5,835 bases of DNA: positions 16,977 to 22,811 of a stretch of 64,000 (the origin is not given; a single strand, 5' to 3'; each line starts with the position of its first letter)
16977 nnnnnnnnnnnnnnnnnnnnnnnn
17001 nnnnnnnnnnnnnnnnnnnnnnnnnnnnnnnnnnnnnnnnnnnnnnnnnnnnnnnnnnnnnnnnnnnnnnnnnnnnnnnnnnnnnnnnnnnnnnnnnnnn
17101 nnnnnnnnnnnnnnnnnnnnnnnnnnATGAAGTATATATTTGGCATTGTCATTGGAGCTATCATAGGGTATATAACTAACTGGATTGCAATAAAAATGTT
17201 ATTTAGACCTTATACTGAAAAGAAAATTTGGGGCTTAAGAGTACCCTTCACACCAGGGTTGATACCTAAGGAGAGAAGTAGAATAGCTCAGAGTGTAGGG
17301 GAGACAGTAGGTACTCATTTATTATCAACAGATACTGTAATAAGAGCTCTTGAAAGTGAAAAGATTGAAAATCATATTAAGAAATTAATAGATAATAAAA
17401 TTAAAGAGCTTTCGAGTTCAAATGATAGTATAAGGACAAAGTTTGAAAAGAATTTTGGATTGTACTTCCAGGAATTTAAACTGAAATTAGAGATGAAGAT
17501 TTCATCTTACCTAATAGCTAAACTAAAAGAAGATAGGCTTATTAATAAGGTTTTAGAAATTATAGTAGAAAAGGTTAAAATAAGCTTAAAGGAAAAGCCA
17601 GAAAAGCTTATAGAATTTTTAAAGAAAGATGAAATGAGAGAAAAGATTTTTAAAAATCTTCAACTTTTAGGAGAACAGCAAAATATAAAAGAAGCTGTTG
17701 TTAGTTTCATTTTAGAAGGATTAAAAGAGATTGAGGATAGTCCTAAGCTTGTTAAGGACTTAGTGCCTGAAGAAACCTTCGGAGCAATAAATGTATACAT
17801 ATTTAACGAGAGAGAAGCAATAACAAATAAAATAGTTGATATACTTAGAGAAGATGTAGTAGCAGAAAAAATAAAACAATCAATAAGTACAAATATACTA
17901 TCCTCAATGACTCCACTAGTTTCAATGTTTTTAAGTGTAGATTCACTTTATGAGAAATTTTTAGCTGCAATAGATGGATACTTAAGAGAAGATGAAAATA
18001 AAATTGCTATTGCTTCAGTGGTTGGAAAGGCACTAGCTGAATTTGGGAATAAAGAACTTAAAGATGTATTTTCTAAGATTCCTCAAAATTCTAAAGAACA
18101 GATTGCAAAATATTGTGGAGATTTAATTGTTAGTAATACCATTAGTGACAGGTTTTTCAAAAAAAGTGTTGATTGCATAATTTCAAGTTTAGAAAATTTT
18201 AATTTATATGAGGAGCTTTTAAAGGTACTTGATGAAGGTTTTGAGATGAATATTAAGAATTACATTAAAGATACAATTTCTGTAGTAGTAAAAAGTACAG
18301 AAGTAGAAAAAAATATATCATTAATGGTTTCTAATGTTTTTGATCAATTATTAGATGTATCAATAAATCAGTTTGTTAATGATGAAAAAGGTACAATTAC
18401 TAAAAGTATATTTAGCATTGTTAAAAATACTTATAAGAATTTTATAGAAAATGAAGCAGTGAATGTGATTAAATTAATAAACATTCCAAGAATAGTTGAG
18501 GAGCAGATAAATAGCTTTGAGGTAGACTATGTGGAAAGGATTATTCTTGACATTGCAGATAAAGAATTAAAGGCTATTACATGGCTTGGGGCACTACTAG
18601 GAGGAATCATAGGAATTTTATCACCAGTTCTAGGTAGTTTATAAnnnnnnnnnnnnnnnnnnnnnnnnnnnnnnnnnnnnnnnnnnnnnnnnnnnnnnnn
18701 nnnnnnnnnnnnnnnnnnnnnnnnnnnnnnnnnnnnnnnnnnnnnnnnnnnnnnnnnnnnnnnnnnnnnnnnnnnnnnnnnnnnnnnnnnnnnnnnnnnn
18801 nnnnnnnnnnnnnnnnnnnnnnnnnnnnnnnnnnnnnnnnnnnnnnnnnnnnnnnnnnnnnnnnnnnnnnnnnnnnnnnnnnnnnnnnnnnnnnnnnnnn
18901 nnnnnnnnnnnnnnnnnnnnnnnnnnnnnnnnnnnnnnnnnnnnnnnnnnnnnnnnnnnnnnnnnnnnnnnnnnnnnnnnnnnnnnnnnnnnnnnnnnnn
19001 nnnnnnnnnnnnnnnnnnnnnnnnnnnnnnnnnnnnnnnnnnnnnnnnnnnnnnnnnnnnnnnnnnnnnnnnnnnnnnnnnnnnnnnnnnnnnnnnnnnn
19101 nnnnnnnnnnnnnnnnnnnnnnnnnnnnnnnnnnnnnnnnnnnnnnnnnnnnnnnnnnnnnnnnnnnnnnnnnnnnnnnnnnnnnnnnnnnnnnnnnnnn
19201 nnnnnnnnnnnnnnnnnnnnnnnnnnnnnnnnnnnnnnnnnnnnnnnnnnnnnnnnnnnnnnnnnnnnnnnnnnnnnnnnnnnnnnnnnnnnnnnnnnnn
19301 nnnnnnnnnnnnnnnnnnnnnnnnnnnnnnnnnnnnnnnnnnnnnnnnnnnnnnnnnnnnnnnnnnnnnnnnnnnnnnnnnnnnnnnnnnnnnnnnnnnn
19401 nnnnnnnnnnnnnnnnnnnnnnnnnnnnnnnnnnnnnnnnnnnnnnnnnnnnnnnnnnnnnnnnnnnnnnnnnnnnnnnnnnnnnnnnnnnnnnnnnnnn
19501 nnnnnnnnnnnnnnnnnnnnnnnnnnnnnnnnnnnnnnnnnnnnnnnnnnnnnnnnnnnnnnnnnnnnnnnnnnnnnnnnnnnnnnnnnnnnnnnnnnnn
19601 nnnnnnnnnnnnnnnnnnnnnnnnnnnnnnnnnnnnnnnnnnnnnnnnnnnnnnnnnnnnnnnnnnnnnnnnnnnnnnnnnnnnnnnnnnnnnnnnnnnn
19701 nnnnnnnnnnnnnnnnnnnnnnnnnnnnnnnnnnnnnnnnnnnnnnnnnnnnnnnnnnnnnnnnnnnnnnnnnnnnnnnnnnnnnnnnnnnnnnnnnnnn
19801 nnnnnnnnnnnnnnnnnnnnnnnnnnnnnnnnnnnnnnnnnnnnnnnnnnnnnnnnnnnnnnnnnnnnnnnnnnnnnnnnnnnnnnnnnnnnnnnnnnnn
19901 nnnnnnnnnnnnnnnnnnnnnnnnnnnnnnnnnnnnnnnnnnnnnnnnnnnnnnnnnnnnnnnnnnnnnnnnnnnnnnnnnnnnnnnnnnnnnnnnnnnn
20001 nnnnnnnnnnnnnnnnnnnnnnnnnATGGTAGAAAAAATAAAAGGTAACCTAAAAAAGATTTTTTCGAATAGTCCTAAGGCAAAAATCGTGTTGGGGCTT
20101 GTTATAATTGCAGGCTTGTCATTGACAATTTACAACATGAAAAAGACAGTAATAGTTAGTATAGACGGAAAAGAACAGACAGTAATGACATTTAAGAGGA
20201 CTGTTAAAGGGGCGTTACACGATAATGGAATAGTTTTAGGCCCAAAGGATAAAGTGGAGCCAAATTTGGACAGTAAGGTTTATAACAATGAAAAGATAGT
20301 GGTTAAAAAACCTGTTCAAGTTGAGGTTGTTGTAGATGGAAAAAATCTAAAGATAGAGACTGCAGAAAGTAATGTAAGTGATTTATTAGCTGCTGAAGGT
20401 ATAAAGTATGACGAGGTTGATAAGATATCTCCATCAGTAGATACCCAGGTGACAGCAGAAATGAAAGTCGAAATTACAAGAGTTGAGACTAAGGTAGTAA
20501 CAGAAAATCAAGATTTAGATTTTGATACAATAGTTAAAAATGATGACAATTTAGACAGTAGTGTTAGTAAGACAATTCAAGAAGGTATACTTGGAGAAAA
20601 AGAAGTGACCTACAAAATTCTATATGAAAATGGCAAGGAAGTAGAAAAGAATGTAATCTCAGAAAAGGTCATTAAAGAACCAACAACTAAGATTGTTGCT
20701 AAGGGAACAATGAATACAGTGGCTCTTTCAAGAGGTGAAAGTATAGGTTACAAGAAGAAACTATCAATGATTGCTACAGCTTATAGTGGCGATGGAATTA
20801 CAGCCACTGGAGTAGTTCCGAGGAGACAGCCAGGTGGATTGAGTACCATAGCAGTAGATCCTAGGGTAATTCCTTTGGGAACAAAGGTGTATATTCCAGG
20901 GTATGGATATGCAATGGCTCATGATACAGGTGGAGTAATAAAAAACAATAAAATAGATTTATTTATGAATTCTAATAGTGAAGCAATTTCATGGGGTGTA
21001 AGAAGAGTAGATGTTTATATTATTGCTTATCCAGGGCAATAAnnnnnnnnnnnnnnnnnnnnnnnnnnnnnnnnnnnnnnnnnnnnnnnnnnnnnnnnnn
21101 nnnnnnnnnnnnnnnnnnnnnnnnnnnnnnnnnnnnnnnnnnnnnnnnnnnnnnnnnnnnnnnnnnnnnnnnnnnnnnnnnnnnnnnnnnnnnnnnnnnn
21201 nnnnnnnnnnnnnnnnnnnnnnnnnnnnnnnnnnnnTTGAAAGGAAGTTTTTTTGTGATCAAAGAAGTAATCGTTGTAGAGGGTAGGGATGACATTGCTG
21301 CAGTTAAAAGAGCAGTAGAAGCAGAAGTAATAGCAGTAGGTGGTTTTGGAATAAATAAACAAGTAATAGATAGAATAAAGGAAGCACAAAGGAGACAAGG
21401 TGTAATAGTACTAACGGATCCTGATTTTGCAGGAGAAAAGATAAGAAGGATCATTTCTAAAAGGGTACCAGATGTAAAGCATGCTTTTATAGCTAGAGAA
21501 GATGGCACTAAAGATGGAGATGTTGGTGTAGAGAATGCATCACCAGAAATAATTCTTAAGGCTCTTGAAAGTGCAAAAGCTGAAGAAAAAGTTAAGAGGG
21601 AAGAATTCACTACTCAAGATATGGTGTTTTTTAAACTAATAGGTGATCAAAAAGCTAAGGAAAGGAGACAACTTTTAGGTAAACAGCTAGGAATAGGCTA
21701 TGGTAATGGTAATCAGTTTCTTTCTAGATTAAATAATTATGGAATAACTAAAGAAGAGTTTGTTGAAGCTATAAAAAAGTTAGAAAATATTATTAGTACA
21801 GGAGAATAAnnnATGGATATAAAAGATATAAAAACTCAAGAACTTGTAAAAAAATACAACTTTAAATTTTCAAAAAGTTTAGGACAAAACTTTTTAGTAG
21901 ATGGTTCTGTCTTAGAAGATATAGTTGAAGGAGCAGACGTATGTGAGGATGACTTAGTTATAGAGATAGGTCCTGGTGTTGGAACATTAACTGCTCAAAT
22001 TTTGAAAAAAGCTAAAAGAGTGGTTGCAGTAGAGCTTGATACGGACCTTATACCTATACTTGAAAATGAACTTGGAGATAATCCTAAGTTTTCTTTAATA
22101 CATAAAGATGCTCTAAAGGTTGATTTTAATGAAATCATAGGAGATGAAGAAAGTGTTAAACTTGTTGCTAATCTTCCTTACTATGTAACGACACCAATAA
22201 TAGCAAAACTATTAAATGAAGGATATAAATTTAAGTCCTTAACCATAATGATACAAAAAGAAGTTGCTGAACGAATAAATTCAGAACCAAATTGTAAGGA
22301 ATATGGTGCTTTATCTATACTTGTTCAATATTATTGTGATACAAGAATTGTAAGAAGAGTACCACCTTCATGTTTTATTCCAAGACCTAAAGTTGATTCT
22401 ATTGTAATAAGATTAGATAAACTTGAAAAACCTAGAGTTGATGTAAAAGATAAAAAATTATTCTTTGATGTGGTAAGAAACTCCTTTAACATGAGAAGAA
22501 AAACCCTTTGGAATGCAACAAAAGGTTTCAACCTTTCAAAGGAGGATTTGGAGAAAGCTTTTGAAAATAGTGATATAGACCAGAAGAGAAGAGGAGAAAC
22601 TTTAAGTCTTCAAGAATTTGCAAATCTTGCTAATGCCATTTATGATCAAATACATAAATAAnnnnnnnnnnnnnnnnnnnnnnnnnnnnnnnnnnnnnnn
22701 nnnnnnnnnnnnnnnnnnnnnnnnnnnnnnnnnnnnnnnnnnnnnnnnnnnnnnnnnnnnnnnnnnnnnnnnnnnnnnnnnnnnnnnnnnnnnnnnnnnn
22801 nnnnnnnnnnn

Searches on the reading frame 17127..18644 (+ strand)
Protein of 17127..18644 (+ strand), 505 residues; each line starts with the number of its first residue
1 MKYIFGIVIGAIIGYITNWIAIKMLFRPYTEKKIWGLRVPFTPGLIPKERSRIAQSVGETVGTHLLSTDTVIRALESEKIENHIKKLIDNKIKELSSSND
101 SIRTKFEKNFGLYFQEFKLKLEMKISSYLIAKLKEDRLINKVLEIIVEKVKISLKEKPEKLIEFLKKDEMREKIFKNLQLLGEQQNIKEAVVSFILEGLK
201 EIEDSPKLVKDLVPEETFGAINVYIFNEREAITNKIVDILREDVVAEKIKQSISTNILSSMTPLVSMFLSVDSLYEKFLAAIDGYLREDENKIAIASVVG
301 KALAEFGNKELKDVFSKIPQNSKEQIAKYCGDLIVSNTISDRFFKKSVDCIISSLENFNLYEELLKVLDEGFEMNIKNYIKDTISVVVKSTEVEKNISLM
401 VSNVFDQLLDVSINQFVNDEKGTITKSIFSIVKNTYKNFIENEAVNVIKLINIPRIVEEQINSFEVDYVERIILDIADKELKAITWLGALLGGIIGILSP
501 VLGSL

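Call 38: search_protein_families(library=pfam, proteins=[window:17127-18644:+], max_evalue=0.001)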
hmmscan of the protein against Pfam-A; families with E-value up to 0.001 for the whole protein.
window:17127-18644:+ (505 aa): 1 family
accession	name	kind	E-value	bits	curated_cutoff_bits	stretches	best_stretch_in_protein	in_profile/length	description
PF04286.17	DUF445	-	1.2e-45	157.5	33.8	1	9-501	2-363/368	Protein of unknown function (DUF445)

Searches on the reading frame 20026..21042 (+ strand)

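Call 38: search_protein_families(library=pfam, proteins=[window:20026-21042:+], max_evalue=0.001)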
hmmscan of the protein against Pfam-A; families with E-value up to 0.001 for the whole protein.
window:20026-21042:+ (338 aa): 4 families
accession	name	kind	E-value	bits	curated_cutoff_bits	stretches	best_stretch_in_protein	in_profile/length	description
PF03990.20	DUF348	-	6e-28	96.7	24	2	42-82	1-41/41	G5-linked-Ubiquitin-like domain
PF06725.17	3D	-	1.3e-22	80.2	23.8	1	273-333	1-71/72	3D domain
PF07501.17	G5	-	7.4e-22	77.8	23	1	155-228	1-74/75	G5 domain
PF13685.12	Fe-ADH_2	-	0.0006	20.3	28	0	169-285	23-137/149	Iron-containing alcohol dehydrogenase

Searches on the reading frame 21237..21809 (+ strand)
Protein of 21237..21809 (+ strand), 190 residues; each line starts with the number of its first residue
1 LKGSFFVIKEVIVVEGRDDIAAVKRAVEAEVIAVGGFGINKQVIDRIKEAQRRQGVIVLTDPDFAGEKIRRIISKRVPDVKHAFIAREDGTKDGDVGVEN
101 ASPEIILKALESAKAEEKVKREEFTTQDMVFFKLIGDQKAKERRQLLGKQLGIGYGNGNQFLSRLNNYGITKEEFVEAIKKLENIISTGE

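Call 38: search_protein_families(library=pfam, proteins=[window:21237-21809:+], max_evalue=0.001)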
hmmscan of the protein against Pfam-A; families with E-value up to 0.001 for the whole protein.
window:21237-21809:+ (190 aa): 5 families
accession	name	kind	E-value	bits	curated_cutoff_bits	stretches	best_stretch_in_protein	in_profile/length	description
PF13331.11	DUF4093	-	8.8e-30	103.6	25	1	95-179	1-86/86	Domain of unknown function (DUF4093)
PF01751.28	Toprim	-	8.8e-11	42.3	23.1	1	10-86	1-94/96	Toprim domain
PF13662.12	Toprim_4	-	1.4e-06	28.9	25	1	10-76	2-73/85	Toprim domain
PF13155.12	Toprim_2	-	0.00047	20.9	22.1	1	12-81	1-70/88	Toprim-like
PF13362.12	Toprim_3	-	0.00082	20.2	27.2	0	11-79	2-69/95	Toprim domain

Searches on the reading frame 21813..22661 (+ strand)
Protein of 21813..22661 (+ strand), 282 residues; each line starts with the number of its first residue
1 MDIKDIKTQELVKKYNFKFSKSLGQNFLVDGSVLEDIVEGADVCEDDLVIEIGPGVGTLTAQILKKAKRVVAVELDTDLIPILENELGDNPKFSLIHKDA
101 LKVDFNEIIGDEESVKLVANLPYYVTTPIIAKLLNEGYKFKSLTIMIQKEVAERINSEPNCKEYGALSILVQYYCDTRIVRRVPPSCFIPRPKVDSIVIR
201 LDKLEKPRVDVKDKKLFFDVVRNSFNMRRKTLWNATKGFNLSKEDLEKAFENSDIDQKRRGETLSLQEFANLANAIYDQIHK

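Call 38: search_protein_families(library=pfam, proteins=[window:21813-22661:+], max_evalue=0.001)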
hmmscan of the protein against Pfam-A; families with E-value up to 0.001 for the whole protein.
window:21813-22661:+ (282 aa): 2 families
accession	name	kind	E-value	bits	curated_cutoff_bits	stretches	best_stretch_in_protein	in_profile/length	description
PF00398.26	RrnaAD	-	2.4e-67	227.2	24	1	17-276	2-261/263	Ribosomal RNA adenine dimethylase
PF13649.12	Methyltransf_25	-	0.00023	22.3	27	1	49-107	1-62/97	Methyltransferase domain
